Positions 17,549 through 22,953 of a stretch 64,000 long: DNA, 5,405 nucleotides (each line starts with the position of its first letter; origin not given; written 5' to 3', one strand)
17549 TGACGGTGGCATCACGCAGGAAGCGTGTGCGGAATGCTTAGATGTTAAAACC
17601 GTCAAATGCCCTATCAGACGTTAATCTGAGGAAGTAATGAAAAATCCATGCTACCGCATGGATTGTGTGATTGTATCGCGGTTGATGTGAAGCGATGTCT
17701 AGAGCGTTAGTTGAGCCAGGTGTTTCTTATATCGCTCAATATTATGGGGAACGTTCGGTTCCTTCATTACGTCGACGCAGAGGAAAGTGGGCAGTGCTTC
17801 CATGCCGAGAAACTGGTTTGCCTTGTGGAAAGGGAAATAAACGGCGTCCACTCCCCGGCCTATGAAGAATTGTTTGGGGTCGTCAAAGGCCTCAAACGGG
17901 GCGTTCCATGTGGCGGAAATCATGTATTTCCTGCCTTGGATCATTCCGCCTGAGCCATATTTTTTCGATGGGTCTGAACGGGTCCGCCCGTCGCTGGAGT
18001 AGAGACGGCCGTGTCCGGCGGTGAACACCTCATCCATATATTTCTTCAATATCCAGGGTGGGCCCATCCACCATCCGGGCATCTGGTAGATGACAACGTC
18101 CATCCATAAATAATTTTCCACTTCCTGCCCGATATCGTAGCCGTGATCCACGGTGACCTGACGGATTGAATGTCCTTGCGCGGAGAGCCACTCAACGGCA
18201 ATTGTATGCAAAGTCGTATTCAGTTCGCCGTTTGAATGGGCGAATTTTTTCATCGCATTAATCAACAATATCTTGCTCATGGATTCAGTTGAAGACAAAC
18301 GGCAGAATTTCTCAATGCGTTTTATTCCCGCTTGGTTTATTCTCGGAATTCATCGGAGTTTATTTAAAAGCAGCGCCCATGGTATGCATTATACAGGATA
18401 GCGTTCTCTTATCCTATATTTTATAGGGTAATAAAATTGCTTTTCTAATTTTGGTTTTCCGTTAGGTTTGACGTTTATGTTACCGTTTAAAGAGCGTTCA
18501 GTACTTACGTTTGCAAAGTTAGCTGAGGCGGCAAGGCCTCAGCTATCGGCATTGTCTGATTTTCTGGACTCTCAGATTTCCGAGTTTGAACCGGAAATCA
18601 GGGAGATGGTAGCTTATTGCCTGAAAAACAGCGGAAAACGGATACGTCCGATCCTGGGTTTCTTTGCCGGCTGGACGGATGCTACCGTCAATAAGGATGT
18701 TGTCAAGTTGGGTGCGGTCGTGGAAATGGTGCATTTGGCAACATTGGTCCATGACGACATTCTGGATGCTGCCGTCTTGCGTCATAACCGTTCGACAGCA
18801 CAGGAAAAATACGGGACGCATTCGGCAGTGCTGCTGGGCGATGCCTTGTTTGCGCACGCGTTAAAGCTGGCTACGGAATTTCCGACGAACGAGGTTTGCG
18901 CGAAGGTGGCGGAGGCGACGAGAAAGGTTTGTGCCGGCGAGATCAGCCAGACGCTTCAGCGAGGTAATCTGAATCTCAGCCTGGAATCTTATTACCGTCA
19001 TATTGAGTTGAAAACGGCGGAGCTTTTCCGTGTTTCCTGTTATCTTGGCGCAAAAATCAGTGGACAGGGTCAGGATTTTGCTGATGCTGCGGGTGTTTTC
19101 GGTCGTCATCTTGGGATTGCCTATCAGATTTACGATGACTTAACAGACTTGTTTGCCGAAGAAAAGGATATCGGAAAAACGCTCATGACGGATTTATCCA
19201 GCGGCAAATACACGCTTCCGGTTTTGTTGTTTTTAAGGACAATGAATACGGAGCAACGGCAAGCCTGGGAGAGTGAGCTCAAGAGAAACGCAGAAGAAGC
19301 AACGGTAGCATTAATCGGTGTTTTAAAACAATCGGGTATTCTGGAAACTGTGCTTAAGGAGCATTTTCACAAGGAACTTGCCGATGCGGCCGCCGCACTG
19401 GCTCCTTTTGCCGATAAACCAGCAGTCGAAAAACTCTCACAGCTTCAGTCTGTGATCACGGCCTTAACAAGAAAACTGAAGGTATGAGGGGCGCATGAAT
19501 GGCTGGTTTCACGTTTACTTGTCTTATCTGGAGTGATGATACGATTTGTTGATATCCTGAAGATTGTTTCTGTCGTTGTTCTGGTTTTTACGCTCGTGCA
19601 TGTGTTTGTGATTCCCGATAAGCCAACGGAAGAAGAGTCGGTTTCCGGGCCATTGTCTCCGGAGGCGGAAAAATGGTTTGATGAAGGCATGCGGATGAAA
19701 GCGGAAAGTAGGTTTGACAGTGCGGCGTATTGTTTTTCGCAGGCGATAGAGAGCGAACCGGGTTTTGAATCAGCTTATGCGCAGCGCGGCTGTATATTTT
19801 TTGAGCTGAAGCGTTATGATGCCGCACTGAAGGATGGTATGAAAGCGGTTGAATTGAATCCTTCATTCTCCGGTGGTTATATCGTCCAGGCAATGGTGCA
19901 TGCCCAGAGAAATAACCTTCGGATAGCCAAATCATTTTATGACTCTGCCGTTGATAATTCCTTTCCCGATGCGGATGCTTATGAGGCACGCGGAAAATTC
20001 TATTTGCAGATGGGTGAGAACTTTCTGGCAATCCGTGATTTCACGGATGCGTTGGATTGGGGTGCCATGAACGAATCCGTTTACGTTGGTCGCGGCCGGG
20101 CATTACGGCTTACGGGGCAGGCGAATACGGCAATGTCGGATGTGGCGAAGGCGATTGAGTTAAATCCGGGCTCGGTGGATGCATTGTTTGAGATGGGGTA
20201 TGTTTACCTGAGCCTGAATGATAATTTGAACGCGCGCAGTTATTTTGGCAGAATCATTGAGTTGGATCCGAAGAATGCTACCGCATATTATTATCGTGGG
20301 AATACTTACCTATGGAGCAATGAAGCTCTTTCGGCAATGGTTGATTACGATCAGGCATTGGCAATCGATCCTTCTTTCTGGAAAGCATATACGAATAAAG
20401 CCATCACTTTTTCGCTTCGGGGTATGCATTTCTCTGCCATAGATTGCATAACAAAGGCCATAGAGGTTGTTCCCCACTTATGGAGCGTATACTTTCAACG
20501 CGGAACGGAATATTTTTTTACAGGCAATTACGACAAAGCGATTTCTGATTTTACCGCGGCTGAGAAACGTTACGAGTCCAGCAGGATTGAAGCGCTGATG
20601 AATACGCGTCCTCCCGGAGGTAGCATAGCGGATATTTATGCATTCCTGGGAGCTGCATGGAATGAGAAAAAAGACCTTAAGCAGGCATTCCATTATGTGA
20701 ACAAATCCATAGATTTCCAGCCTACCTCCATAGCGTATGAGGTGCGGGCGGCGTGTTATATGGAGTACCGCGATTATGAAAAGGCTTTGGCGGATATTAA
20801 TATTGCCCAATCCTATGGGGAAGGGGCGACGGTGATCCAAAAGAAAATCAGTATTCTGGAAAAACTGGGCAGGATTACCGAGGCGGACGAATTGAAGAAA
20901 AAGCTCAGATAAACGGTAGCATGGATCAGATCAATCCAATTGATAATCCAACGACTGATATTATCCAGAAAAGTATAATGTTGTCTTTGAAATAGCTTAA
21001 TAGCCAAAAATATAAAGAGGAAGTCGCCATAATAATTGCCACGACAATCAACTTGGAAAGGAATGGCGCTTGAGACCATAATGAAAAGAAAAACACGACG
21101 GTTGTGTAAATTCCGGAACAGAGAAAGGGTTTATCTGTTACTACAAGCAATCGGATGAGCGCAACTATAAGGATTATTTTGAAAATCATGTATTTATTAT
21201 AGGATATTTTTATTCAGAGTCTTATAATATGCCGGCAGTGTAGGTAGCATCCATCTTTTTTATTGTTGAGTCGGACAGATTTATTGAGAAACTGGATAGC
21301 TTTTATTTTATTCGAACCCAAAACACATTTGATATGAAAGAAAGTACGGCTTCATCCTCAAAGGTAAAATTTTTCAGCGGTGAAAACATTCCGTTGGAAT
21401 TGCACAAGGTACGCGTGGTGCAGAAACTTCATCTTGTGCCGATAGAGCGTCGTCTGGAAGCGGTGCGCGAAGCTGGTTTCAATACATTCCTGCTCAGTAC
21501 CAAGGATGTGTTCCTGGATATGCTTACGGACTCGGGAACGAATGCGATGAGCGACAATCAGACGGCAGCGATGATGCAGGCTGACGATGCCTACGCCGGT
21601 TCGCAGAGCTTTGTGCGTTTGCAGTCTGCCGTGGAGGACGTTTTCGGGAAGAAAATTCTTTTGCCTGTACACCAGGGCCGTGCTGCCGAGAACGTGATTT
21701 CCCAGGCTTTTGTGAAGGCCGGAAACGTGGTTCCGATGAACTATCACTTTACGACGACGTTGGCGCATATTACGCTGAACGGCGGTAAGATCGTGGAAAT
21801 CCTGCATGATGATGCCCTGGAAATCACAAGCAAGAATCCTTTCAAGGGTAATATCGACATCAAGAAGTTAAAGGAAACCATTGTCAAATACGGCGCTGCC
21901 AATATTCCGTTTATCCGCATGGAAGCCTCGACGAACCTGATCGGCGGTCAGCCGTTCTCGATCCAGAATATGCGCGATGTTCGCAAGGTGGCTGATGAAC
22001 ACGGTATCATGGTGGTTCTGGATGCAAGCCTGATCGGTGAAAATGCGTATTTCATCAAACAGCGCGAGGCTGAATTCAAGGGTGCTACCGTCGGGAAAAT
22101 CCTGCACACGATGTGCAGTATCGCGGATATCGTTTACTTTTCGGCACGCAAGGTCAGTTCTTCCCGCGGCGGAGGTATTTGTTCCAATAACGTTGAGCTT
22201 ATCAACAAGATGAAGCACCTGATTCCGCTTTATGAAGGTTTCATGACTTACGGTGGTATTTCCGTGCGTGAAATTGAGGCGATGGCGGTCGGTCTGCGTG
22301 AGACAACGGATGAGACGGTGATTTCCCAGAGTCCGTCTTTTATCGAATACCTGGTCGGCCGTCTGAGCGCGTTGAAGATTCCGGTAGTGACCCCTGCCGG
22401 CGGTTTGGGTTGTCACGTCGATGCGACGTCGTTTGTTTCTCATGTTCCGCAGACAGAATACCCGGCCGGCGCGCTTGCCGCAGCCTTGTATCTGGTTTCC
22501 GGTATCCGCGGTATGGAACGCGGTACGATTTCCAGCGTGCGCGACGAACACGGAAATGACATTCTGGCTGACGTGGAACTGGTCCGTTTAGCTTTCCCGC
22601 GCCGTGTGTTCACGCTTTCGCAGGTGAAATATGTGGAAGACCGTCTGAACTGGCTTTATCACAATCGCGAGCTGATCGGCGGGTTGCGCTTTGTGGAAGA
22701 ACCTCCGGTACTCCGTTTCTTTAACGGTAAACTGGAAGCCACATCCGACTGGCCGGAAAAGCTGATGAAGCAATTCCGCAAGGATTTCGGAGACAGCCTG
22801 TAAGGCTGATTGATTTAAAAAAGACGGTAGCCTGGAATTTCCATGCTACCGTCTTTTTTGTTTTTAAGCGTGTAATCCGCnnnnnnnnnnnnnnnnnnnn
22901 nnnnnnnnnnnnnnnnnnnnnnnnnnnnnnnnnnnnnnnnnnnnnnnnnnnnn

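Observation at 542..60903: Highly over-represented non-palindromic 9/10-mer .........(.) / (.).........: a DNA-uptake-sequence-like genomic signature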

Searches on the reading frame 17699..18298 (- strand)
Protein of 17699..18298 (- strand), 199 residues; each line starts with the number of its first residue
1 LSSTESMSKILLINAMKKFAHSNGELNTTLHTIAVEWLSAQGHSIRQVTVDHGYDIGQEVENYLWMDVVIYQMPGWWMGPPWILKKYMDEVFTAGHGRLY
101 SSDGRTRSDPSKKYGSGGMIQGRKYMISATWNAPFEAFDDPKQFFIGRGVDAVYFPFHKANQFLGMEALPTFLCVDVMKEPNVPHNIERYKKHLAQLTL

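Call 37: search_protein_families(library=pfam, proteins=[window:17699-18298:-], max_evalue=0.001)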
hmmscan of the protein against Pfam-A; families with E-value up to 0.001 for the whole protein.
window:17699-18298:- (199 aa): 1 family
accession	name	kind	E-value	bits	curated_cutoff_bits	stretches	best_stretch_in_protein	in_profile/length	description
PF02525.22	Flavodoxin_2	-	7.6e-31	107.8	27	1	9-194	2-198/198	Flavodoxin-like fold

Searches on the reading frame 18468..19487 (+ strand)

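Call 7: search_protein_families(library=pfam, proteins=[window:18468-19487:+])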
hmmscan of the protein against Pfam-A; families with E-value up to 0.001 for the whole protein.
window:18468-19487:+ (339 aa): 1 family
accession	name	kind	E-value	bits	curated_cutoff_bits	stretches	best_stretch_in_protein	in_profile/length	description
PF00348.22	polyprenyl_synt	-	1.4e-59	201.7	27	1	42-277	2-240/251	Polyprenyl synthetase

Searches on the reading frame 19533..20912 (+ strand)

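Call 7: search_protein_families(library=pfam, proteins=[window:19533-20912:+])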
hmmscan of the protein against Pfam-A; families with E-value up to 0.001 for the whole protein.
window:19533-20912:+ (459 aa): 17 families
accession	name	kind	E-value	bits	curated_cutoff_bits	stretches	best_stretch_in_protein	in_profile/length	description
PF00515.34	TPR_1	-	3.4e-40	134.7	27.8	2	81-112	3-34/34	Tetratricopeptide repeat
PF07719.23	TPR_2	-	7.2e-38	126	27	1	81-111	3-33/34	Tetratricopeptide repeat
PF13431.12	TPR_17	-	6e-31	104.5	24.4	1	206-231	4-29/34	Tetratricopeptide repeat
PF13181.12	TPR_8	-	2.2e-26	90.2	25.7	2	216-248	2-34/34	Tetratricopeptide repeat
PF13414.12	TPR_11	-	4.1e-20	71.6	26.8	0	242-259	21-38/42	TPR repeat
PF13432.12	TPR_16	-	1.5e-14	54.5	32.7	1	220-280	2-62/65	Tetratricopeptide repeat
PF25575.1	TPR_BSK1_C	-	1.8e-13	50.8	42.2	0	59-120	56-118/118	Serine/threonine-protein kinase BSK1-like, TPR repeats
PF13428.12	TPR_14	-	6e-13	48.5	23.5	0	216-256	2-42/44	Tetratricopeptide repeat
PF13371.12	TPR_9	-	5.5e-12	46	35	0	224-281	4-61/73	Tetratricopeptide repeat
PF13424.12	TPR_12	-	4.4e-10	40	30.1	0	285-348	5-76/77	Tetratricopeptide repeat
PF14559.12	TPR_19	-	7.8e-10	39.4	25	0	195-230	5-40/68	Tetratricopeptide repeat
PF25062.1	ARM_TT21_N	-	3.2e-06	27.5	40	0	114-230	101-217/222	Tetratricopeptide repeat protein 21 N-terminal ARM repeat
PF13174.12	TPR_6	-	6.8e-06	26.8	26.3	0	216-247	1-32/33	Tetratricopeptide repeat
PF01239.28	PPTA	-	1.8e-05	24.6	29.5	0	236-257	6-27/32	Protein prenyltransferase alpha subunit repeat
PF12895.13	ANAPC3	-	2.1e-05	25.1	27.2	0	379-420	36-77/82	Anaphase-promoting complex, cyclosome, subunit 3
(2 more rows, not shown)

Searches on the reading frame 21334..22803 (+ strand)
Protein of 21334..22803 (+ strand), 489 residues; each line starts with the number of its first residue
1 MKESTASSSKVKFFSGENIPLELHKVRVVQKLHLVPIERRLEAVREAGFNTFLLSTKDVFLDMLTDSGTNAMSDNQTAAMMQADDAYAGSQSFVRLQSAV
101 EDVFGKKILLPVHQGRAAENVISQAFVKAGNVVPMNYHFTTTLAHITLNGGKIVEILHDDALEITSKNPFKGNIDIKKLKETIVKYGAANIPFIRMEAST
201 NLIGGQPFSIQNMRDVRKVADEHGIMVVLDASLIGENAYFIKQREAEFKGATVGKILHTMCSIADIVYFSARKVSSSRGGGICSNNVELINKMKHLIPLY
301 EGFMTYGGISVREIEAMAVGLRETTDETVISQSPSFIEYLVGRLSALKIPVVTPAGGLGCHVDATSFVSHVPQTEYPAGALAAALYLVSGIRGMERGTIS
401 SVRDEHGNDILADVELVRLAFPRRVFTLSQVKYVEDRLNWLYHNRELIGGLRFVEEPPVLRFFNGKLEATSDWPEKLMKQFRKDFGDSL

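Call 7: search_protein_families(library=pfam, proteins=[window:21334-22803:+])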
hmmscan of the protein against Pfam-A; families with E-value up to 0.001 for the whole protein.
window:21334-22803:+ (489 aa): 1 family
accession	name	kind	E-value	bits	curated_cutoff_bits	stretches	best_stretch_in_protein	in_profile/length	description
PF01212.27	Beta_elim_lyase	-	2.7e-50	171.7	27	1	62-435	1-286/288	Beta-eliminating lyase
